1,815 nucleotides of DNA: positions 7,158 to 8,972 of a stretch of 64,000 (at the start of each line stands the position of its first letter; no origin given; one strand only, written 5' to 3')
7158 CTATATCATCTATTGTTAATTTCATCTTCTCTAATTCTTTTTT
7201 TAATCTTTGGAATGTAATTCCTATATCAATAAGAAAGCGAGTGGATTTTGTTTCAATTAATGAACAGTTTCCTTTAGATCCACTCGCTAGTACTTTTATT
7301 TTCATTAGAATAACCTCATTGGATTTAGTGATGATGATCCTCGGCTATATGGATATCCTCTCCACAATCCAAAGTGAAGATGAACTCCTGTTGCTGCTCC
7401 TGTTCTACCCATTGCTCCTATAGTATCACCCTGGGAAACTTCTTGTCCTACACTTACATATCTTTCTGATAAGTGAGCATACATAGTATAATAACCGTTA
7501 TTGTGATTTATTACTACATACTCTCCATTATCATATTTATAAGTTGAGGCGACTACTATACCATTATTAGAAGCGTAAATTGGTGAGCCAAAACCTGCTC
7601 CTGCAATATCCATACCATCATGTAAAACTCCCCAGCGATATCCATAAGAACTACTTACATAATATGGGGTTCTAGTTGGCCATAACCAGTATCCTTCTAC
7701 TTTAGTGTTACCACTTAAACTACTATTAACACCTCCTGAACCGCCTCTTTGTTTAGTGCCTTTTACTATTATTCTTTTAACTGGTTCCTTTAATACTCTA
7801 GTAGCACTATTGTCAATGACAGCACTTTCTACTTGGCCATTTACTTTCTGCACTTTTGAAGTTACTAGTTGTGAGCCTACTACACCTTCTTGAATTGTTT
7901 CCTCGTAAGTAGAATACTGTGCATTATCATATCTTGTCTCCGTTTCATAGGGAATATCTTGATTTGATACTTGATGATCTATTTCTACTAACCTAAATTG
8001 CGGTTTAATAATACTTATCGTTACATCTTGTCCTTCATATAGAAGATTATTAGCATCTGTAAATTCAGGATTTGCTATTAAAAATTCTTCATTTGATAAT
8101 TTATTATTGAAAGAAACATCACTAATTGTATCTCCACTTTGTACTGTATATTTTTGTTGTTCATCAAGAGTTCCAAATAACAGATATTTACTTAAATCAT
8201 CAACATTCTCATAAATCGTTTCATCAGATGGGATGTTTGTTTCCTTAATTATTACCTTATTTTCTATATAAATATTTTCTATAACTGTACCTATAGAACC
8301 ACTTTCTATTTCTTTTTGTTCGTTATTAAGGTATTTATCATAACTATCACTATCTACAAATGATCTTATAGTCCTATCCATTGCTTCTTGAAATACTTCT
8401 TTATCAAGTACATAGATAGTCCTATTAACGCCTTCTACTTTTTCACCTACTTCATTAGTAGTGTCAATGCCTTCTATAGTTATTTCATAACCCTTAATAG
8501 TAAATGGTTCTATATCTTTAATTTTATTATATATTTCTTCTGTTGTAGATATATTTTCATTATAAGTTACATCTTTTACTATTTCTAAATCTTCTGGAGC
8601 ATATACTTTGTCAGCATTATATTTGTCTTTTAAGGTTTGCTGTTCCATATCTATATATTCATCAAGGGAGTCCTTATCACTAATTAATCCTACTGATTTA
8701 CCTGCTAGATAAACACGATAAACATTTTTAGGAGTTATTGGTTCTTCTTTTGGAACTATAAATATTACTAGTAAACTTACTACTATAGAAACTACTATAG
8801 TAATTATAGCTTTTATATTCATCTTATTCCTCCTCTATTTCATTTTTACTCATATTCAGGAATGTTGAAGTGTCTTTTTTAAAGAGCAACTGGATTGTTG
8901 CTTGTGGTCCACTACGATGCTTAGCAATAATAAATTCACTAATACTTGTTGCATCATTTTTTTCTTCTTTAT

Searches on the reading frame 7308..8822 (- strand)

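Call 68: search_protein_families(library=pfam, proteins=[window:7308-8822:-], max_evalue=0.001)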
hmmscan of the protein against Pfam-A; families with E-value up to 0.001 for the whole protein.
window:7308-8822:- (505 aa): 3 families
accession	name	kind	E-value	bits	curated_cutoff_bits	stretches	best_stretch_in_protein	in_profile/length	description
PF01551.29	Peptidase_M23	-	1.7e-28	99.1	28.7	1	401-488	3-89/96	Peptidase family M23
PF07501.17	G5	-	6.5e-13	49.2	23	1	284-357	4-75/75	G5 domain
PF01476.26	LysM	-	5.7e-06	26.6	20.9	1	225-269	1-42/43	LysM domain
